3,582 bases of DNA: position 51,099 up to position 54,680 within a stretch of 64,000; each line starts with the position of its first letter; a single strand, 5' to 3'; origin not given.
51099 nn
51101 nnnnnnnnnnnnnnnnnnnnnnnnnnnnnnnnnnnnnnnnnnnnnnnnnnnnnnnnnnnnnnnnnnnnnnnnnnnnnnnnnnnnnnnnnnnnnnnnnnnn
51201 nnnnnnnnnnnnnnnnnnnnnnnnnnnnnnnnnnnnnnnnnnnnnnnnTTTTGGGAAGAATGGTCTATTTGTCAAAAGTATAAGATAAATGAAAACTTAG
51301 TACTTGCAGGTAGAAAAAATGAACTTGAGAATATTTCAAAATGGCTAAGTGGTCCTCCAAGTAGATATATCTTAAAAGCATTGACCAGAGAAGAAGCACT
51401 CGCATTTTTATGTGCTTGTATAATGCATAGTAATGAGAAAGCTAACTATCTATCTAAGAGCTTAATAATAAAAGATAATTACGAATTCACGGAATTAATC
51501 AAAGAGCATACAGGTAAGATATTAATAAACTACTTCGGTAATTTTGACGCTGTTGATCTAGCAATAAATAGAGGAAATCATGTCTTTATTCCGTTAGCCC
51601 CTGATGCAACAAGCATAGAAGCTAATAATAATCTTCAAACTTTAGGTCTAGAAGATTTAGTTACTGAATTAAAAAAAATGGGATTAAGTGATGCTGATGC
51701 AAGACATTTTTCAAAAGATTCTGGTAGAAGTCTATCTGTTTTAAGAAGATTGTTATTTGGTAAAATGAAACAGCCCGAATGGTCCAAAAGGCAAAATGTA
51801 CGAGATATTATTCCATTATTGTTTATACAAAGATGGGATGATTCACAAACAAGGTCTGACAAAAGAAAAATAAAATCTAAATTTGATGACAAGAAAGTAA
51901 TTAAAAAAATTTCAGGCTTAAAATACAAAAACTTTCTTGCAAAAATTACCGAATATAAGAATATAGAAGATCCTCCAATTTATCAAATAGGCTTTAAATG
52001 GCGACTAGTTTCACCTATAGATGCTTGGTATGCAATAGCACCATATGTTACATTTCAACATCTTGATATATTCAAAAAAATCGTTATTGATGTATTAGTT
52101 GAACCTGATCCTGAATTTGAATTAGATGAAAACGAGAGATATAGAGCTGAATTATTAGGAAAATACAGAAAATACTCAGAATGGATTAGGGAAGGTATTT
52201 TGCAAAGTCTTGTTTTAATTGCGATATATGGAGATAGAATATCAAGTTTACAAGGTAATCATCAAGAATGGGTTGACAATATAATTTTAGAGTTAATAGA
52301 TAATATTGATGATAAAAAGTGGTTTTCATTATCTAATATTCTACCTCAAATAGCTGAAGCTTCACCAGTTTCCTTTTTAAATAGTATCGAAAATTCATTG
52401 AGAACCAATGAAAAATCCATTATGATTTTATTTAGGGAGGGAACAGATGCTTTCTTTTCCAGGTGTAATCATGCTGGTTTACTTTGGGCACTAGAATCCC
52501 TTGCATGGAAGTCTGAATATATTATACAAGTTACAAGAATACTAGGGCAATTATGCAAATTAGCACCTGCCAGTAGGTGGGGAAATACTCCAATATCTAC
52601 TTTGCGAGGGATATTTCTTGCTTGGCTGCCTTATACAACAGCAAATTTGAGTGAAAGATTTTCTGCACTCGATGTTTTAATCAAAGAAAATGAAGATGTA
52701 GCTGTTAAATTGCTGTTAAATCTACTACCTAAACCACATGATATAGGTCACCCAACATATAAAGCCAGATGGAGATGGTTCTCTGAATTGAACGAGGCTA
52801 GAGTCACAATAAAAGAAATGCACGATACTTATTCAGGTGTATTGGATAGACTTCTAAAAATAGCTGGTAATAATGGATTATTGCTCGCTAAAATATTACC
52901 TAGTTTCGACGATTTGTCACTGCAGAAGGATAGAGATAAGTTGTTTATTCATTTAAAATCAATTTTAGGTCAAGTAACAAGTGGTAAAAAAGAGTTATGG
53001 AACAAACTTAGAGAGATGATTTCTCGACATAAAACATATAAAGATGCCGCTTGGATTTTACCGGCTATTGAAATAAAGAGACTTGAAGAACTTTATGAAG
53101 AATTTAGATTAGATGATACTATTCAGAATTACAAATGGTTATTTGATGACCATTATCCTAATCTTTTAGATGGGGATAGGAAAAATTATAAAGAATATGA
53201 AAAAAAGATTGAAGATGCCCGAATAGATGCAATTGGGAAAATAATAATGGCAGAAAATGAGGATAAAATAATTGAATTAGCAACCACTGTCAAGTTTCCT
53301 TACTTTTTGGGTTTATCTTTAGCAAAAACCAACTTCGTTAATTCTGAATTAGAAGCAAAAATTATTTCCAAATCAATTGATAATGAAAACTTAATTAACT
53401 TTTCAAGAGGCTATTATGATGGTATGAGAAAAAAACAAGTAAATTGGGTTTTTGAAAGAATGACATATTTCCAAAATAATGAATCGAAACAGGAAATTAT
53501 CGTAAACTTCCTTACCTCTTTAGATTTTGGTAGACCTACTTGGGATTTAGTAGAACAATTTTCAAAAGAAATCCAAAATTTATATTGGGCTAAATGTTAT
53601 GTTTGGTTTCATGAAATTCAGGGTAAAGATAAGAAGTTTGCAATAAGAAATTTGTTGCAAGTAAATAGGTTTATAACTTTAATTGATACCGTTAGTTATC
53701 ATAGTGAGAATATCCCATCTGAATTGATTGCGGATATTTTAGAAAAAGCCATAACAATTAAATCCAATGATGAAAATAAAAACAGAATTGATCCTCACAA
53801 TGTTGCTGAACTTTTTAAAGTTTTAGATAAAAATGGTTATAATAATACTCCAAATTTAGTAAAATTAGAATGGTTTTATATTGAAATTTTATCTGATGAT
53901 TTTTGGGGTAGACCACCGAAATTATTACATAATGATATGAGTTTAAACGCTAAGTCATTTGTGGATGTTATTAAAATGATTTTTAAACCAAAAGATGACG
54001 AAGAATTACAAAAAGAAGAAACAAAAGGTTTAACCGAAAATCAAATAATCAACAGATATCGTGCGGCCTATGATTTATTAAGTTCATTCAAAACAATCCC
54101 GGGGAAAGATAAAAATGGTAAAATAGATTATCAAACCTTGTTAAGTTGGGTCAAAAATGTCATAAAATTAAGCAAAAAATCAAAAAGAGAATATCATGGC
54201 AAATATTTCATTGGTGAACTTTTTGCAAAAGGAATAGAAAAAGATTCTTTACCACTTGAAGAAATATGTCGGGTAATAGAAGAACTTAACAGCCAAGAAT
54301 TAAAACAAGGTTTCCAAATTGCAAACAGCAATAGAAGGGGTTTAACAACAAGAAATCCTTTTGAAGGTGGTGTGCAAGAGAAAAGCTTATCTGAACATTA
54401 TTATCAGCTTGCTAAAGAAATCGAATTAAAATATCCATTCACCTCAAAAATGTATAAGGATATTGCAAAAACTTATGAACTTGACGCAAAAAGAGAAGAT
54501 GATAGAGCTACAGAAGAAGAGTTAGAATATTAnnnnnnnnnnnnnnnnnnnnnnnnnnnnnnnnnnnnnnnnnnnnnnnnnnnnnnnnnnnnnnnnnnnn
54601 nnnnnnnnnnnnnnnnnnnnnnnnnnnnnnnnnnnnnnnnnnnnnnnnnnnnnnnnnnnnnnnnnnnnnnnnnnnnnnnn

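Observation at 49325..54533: AT-rich two-gene island (361 aa + 1272 aa, no recognisable family) between rpsA and ispG: best candidate for an undescribed system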

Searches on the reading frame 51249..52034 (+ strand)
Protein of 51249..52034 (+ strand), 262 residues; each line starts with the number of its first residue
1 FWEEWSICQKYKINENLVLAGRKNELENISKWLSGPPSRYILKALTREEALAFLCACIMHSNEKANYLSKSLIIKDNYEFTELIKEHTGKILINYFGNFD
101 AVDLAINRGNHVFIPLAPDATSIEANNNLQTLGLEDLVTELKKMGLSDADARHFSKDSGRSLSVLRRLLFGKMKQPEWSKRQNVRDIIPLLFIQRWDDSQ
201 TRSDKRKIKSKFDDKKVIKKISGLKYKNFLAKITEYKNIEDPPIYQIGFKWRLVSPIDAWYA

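Call 55: search_solved_structures(query=A7, max_evalue=10)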
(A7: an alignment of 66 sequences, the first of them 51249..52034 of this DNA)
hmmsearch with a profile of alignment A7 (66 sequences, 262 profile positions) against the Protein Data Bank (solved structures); distinct sequences matched with E-value up to 10: 13.
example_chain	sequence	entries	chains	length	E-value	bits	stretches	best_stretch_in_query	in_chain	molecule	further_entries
7osv_A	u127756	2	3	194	0.013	18.1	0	14-44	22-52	DeNovoTIM6-SB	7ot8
5u2l_A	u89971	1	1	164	0.03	16.8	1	24-166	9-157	Heat shock protein 104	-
9jix_A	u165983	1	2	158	0.044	16.3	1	67-122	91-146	De Novo Designed ATPase, PL2x4_2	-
6z2i_A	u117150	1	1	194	0.055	16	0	14-44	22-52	de novo designed TIM barrel DeNovoTIM6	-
8vl3_A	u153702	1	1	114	0.13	14.8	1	87-153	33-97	De novo designed protein F3 parent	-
5vid_F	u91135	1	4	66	0.21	14.1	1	119-153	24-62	Bot.0671.2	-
6pq1_A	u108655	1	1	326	0.25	13.8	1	204-253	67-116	Orange carotenoid-binding protein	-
7ane_ai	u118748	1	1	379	0.53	12.8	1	184-253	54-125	mS56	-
7bqb_A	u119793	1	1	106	0.68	12.4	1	98-152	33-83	NF6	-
4wil_A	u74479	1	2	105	0.69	12.4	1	172-202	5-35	Pterin-4-alpha-carbinolamine dehydratase 2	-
1ru0_A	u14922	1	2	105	0.87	12.1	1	172-202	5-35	DcoH-like protein DCoHm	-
5hgr_A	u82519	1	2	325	0.95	11.9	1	204-252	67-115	Orange Carotenoid Protein (OCP)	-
3wb9_A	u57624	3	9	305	1.7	11.1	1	75-142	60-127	Diaminopimelate dehydrogenase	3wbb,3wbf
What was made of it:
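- On AAA+ ATPases: The profile search against PDB gives only Hsp104 at E 0.03 (call 55).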

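Call 56: search_protein_families(library=pfam, alignment_id=A7, max_evalue=10)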
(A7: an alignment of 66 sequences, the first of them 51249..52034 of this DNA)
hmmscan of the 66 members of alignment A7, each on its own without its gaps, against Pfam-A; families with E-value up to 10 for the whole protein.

A. member 1, window:51249-52034:+ (262 aa): 1 family
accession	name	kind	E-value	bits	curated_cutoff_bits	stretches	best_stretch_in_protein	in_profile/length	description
PF14924.12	MAP10_N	-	0.038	14.4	21.5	1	54-93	97-136/144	Microtubule associated protein 10, N-terminal domain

B. families by the number of members that match (of 66 scanned): 24 families
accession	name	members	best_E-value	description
PF19981.4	DUF6417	1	0.015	Family of unknown function (DUF6417)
PF02238.20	COX7a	1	0.022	Cytochrome c oxidase subunit VII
PF25203.1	DAAF9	1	0.024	DAAF9 domain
PF12484.13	PPE-SVP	1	0.031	PPE-SVP subfamily C-terminal region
PF14924.12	MAP10_N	1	0.038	Microtubule associated protein 10, N-terminal domain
PF02885.22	Glycos_trans_3N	1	0.042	Glycosyl transferase family, helical bundle domain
PF24278.2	HVO_0513_N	1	0.046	HVO_0513, N-terminal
PF24399.1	DUF7543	1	0.078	Family of unknown function (DUF7543)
PF06780.16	Erp_C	1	0.083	Erp protein C-terminus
PF16245.10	DUF4902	1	0.1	Domain of unknown function (DUF4902)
PF00795.27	CN_hydrolase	1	0.11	Carbon-nitrogen hydrolase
PF19622.4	DUF6127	1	0.11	Family of unknown function (DUF6127)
PF21437.2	CbiG-like_linker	1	0.13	CbiG-like, linker domain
PF03435.24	Sacchrp_dh_NADP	1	0.14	Saccharopine dehydrogenase NADP binding domain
PF01884.23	PcrB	1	0.15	PcrB family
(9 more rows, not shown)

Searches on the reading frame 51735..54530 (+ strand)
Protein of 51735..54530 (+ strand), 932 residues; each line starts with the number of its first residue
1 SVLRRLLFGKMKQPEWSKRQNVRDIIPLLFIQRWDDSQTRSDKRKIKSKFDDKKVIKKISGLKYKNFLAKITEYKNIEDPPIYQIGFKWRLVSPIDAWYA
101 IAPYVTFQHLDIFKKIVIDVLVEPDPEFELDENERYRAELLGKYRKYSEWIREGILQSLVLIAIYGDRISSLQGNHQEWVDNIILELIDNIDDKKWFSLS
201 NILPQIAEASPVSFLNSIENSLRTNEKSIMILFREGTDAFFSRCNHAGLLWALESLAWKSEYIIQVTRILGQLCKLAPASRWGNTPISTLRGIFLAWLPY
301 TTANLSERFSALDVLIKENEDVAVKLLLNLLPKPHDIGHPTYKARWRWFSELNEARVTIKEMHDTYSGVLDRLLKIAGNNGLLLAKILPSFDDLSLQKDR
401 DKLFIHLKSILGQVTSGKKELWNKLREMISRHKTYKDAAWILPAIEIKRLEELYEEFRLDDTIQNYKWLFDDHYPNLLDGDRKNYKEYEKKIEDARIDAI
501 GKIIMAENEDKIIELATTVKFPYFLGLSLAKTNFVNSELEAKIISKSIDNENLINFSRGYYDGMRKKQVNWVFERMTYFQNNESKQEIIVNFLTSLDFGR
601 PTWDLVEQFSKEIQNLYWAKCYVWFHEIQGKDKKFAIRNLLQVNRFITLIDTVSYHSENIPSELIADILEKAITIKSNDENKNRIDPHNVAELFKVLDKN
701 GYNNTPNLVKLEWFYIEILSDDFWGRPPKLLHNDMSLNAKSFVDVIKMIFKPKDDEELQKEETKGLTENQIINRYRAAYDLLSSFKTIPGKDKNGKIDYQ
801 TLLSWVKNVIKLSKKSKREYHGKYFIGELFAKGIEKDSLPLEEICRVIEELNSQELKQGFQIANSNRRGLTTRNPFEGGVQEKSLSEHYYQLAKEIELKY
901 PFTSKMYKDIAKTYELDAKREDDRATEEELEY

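Call 38: predict_structure(alignment_id=A3)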
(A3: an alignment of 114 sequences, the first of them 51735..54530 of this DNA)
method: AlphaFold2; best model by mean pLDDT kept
length: 932 residues; sequences in the alignment: 114
mean_pLDDT: 92.6   pTM: 0.80
mean pLDDT of the five models: 92.6, 92.5, 92.2, 92.1, 91.5
residues with pLDDT >= 90: 741; 70-90: 177; 50-70: 14; < 50: 0
segments of 3 or more residues with pLDDT < 50: none
pLDDT, mean of each block of 10 residues (from residue 1): 61 81 93 89 80 96 94 89 91 88 94 97 94 89 92 96 93 93 96 95 97 98 94 89 91 97 98 95 94 95 96 98 98 90 90 81 97 97 96 94 96 90 94 89 94 91 92 90 89 96 92 94 97 92 92 95 91 92 92 93 95 95 92 96 95 94 96 91 87 96 93 94 90 96 96 91 89 91 95 93 98 97 97 89 96 96 88 88 95 96 95 94 88 77
secondary structure, 60 per line:
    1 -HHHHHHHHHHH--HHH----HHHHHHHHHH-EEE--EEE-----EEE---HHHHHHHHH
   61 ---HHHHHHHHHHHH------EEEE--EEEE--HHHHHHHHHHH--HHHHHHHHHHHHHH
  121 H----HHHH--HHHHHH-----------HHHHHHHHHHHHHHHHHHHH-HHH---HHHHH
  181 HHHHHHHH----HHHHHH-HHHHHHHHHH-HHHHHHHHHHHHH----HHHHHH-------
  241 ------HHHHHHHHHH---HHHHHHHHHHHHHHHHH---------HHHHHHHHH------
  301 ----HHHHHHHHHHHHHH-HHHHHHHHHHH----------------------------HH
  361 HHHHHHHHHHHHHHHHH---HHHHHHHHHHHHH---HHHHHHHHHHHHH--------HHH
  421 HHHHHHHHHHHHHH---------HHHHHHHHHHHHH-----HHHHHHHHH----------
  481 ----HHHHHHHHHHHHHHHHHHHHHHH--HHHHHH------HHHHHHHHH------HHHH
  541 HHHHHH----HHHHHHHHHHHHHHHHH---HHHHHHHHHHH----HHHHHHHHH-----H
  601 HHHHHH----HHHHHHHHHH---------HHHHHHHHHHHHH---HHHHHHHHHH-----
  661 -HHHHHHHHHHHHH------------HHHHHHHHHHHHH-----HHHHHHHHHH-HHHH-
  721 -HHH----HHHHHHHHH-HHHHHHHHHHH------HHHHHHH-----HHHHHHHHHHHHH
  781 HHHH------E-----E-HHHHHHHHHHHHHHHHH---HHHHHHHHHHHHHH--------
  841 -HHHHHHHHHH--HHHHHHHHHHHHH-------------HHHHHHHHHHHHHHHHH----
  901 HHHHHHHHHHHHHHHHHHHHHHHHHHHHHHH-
elements in order (helices of 4 or more, strands of 3 or more residues): H2-12 H22-31 E33-35 E38-40 E46-48 H52-60 H64-75 E82-85 E88-91 H94-104 H107-121 H126-129 H132-137 H149-168 H176-188 H193-198 H200-209 H211-223 H228-233 H247-256 H260-276 H286-294 H305-318 H320-330 H359-377 H381-393 H397-409 H418-434 H444-456 H462-470 H485-507 H510-515 H522-530 H537-546 H551-567 H571-581 H586-594 H600-606 H611-620 H630-642 H646-655 H662-674 H687-699 H705-714 H716-719 H729-737 H739-749 H756-762 H768-784 H799-815 H819-832 H842-851 H854-866 H880-896 H901-931
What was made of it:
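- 51765..52034 (+): B residues 351-440: small helix/β-hairpin domain, assigned as winged-helix-like. AF2 secondary structure of the C-terminal model (elements H22-31, E33-35, E38-40, E46-48, H52-60, H64-75, E82-85, E88-91 in fragment numbering; call 38).
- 52035..54530 (+): B residues 441-1272: ~830-aa all-α solenoid (HEAT/ARM-like), the putative ligand sensor. Residues ~570-630 (LLWALE...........) and the C-terminal ~160 aa are conserved, and residues ~690-1050 are variable. AF2 pLDDT 92.6 (call 38).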

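Call 40: fold_search(model_id=the predicted structure, library=pdb)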
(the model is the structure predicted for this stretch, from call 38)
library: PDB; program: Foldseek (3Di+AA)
matches with E <= 10: 822; with E <= 0.001: 48
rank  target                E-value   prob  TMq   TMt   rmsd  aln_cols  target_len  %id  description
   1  8a9k_A                6.1e-05  1.00  0.22  0.21  22.8      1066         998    9  Cryo-EM structure of USP1-UAF1 bound to FANCI and mono-ubiquitinated FANCD2 with ML323 (consensus reconstruction) (released 2022-10-12)
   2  5j3v_A                9.8e-05  1.00  0.16  0.17  28.2      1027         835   11  Crystal structure of human Karyopherin-beta2 bound to the histone H3 tail (released 2016-09-21)
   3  8a9j_A                1.0e-04  1.00  0.23  0.22  23.6      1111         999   10  Cryo-EM structure of USP1-UAF1 bound to FANCI and mono-ubiquitinated FANCD2 without ML323 (consensus reconstruction) (released 2022-10-12)
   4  7z8v_D                1.1e-04  1.00  0.22  0.19  27.3      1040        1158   11  CAND1-SCF-SKP2 (SKP1deldel) CAND1 engaged SCF rocked (released 2023-04-19)
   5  7wtz_K                1.4e-04  1.00  0.15  0.16  23.5       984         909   10  Cryo-EM structure of a human pre-40S ribosomal subunit - State RRP12-B2 (released 2022-10-19)
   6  6y5q_u                1.6e-04  1.00  0.16  0.17  20.9      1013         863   11  human 17S U2 snRNP (released 2020-06-17)
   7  6qx9_B1               1.7e-04  1.00  0.24  0.25  21.9       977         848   11  Structure of a human fully-assembled precatalytic spliceosome (pre-B complex). (released 2019-04-17)
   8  5h2v_A                2.2e-04  1.00  0.19  0.18  31.3      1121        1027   10  Crystal structure of the karyopherin Kap121p bound to the SUMO protease Ulp1p (released 2016-12-14)
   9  8cmk_B                2.4e-04  1.00  0.19  0.20  20.8      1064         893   11  Transportin-3 TNPO3 in complex with RSY region of CIRBP (released 2024-03-06)
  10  7b51_A                2.5e-04  1.00  0.23  0.22  17.3      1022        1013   11  Crystal structure of human CRM1 covalently modified by 2-mercaptoethanol at Cys528 (released 2021-03-10)
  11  3w3y_A                2.6e-04  1.00  0.18  0.17  30.1      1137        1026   11  Crystal structure of Kap121p bound to Nup53p (released 2013-04-10)
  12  6af0_A                2.6e-04  0.99  0.13  0.14  36.4      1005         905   11  Structure of Ctr9, Paf1 and Cdc73 ternary complex from Myceliophthora thermophila (released 2018-09-19)
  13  8cmk_A                2.7e-04  1.00  0.21  0.22  18.4      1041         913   11  Transportin-3 TNPO3 in complex with RSY region of CIRBP (released 2024-03-06)
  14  6x2w_C                2.8e-04  1.00  0.17  0.17  20.2      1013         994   10  Crystal Structure of PKINES peptide bound to CRM1(E571K) (released 2020-07-01)
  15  6ahd_1                2.9e-04  1.00  0.29  0.27  17.7       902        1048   12  The Cryo-EM Structure of Human Pre-catalytic Spliceosome (B complex) at 3.8 angstrom resolution (released 2018-11-14)
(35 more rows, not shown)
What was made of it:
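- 52035..54530 (+): Foldseek finds FANCI, karyopherins, CAND1 and SF3B1 at E 6e-5 to 1e-3 with TM about 0.2, which is generic solenoid similarity (call 40).
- Checked: The C-terminus is a helical repeat (calls 38, 40).
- Top Foldseek hits of the solenoid are FANCI, CAND1, karyopherins and condensin HEAT subunits (call 40).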
